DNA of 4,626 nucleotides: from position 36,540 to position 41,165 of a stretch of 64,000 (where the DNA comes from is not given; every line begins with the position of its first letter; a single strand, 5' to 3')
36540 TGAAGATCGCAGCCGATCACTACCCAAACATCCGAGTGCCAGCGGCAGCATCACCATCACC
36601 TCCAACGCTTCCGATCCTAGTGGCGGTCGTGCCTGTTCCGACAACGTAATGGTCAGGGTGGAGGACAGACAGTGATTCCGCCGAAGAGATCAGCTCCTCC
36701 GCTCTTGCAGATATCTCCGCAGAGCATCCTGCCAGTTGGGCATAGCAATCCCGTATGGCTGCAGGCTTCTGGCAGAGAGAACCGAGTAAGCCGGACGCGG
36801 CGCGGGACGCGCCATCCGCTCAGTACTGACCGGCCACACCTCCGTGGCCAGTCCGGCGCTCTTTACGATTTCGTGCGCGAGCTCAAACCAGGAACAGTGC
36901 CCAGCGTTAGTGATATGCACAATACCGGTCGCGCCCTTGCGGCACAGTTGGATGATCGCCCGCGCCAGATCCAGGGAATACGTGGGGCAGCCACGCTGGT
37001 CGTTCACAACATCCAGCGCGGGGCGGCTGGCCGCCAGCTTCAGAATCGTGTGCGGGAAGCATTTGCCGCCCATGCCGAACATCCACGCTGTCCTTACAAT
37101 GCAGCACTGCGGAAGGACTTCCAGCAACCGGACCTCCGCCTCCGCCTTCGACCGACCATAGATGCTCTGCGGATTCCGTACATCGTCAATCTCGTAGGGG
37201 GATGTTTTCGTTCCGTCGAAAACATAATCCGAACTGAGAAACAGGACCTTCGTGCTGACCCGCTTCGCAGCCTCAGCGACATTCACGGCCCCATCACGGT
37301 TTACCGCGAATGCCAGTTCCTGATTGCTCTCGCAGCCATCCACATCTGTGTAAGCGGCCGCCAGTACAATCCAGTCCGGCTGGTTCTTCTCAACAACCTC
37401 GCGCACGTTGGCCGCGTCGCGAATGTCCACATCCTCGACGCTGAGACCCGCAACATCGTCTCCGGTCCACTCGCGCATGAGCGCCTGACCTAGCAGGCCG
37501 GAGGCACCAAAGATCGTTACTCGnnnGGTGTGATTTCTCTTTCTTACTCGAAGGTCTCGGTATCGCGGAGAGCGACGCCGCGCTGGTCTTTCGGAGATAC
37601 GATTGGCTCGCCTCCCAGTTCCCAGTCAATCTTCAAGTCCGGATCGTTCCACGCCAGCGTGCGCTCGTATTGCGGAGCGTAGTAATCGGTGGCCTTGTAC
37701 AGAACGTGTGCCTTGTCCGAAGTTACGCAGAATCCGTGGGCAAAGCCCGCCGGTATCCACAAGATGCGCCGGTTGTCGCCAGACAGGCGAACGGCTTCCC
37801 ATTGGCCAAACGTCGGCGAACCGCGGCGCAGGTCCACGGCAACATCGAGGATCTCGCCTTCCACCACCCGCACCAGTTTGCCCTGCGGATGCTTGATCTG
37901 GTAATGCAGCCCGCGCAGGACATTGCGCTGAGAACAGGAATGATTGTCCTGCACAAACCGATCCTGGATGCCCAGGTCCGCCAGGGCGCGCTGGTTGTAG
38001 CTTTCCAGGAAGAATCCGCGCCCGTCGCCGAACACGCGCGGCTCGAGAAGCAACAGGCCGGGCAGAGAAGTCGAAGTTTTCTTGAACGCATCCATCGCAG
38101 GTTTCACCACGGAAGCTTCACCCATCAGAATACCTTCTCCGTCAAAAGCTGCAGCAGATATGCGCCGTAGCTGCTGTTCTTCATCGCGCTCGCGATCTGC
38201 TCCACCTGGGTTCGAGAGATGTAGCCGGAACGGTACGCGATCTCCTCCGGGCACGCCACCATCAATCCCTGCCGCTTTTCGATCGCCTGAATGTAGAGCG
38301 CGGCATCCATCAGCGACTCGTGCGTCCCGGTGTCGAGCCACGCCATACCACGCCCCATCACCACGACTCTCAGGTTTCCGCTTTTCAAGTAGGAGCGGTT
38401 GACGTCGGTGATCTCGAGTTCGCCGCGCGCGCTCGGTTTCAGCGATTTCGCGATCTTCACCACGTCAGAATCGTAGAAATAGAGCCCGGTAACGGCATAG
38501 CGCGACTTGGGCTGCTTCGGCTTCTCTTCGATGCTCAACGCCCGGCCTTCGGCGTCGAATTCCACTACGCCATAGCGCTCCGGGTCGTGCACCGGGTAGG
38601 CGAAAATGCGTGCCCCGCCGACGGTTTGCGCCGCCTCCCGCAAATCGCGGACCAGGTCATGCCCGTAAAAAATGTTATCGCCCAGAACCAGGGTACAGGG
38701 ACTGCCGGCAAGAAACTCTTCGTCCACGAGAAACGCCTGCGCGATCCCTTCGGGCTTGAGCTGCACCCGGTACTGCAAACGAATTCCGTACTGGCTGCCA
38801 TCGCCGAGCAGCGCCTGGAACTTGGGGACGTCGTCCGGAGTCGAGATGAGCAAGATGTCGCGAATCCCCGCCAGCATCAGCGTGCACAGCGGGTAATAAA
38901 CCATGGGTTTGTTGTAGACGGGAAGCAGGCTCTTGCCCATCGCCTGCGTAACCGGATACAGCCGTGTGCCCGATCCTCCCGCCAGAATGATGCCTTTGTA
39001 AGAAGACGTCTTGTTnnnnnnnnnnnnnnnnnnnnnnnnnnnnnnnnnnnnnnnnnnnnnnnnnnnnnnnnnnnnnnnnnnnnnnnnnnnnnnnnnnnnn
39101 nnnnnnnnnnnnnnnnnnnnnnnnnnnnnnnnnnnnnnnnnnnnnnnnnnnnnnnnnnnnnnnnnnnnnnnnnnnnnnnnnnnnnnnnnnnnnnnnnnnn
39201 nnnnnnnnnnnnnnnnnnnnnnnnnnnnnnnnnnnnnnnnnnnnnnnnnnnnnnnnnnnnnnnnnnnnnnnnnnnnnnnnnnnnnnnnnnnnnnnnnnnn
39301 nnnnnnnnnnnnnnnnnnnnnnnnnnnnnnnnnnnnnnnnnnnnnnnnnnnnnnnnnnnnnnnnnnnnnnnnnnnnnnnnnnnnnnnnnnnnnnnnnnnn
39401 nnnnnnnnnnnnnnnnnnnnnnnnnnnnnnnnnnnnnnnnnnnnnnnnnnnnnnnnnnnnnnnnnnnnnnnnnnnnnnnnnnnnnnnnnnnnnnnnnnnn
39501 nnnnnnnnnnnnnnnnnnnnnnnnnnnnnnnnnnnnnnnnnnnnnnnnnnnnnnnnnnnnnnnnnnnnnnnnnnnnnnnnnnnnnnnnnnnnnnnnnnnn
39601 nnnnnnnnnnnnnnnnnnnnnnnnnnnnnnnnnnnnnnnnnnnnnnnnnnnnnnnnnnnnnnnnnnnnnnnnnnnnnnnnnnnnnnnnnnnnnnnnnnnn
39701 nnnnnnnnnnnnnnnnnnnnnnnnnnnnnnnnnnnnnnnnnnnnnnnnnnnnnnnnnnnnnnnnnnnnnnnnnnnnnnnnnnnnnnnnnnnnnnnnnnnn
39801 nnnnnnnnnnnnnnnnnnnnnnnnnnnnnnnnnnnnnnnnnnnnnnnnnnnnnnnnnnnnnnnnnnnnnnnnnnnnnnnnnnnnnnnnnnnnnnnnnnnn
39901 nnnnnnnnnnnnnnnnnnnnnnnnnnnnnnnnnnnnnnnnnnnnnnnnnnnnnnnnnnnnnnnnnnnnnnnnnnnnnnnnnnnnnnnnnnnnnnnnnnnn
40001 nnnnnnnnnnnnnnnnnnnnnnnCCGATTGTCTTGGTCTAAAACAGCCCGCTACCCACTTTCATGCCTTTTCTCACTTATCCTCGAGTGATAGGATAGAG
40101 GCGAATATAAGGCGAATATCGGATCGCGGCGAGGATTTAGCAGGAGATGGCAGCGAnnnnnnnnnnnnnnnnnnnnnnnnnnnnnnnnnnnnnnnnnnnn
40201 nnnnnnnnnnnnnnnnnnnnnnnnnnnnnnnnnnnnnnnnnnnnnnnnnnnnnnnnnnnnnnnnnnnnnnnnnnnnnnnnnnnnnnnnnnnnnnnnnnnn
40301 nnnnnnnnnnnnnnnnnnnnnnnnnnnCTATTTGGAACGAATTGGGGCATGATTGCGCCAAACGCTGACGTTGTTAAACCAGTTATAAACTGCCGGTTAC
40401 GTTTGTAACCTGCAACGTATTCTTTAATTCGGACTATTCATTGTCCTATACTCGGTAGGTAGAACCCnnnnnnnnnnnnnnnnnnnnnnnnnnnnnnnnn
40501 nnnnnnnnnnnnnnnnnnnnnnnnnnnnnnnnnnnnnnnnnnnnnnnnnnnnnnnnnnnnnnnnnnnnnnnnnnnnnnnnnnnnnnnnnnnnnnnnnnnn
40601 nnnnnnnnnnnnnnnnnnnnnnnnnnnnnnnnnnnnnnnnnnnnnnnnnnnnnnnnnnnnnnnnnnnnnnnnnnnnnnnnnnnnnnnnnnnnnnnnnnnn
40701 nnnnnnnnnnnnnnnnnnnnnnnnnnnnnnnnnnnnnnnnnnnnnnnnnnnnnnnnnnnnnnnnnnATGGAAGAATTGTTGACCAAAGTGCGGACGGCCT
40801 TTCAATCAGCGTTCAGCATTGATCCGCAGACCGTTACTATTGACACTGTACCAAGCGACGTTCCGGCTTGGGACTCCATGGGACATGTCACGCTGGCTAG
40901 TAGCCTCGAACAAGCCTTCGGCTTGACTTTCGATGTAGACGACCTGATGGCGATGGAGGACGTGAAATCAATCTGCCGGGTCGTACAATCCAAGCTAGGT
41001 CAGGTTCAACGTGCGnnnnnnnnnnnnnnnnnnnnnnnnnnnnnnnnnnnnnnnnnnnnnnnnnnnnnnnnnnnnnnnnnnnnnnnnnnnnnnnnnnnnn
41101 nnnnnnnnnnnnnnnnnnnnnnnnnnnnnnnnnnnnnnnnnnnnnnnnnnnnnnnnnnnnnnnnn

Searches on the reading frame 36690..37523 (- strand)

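Call 57: search_protein_families(library=pfam, proteins=[window:36690-37523:-], max_evalue=0.0001)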
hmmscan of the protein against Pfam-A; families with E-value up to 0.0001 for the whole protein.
window:36690-37523:- (277 aa): 5 families
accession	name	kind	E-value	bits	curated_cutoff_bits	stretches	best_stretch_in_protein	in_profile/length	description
PF04321.23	RmlD_sub_bind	-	7.5e-87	291.5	27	1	1-275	2-285/287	RmlD substrate binding domain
PF01370.27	Epimerase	-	1.2e-20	74.4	20.9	1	2-200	1-231/240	NAD dependent epimerase/dehydratase family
PF16363.11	GDP_Man_Dehyd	-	5.2e-11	43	27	1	27-130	54-161/332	GDP-mannose 4,6 dehydratase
PF02719.21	Polysacc_synt_2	-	1.9e-09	37.6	20.2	1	33-102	62-132/293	Polysaccharide biosynthesis protein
PF01073.25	3Beta_HSD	-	6.7e-08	32.3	22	1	29-191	49-226/280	3-beta hydroxysteroid dehydrogenase/isomerase family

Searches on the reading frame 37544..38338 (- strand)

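Call 57: search_protein_families(library=pfam, proteins=[window:37544-38338:-], max_evalue=0.0001)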
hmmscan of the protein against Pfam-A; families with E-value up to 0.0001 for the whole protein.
window:37544-38338:- (264 aa): 1 family
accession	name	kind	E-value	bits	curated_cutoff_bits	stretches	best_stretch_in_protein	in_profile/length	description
PF00908.23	dTDP_sugar_isom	-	1.9e-72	242.9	27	1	90-258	2-167/168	dTDP-4-dehydrorhamnose 3,5-epimerase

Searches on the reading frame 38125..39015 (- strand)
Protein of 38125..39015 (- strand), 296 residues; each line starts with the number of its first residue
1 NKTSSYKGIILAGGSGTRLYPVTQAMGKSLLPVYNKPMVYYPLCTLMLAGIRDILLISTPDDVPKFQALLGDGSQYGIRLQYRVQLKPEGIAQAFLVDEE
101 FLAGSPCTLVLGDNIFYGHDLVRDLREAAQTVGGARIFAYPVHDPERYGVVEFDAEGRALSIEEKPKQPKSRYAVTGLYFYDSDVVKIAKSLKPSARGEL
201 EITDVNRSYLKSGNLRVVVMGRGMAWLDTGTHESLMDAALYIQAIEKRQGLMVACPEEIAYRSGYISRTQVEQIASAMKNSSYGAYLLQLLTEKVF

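Call 57: search_protein_families(library=pfam, proteins=[window:38125-39015:-], max_evalue=0.0001)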
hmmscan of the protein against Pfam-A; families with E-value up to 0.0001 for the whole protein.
window:38125-39015:- (296 aa): 2 families
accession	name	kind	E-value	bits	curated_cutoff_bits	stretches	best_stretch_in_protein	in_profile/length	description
PF00483.29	NTP_transferase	-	2.2e-71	240.7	21.2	1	7-242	1-242/245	Nucleotidyl transferase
PF12804.13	NTP_transf_3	-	3.2e-08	34.3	27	1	8-147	1-127/160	MobA-like NTP transferase domain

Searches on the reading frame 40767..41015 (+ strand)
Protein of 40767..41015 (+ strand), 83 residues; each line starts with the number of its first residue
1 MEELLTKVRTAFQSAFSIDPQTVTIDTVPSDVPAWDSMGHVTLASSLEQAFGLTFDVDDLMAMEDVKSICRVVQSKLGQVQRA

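Call 45: search_protein_families(library=ncbifam, proteins=[window:40767-41015:+], max_evalue=0.00001)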
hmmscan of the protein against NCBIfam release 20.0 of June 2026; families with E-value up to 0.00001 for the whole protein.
window:40767-41015:+ (83 aa): 1 family
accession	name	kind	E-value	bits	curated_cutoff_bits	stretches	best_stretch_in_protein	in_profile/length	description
NF006031.0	PRK08172.1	equivalog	3.6e-06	27.5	76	1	7-77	8-78/82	acyl carrier protein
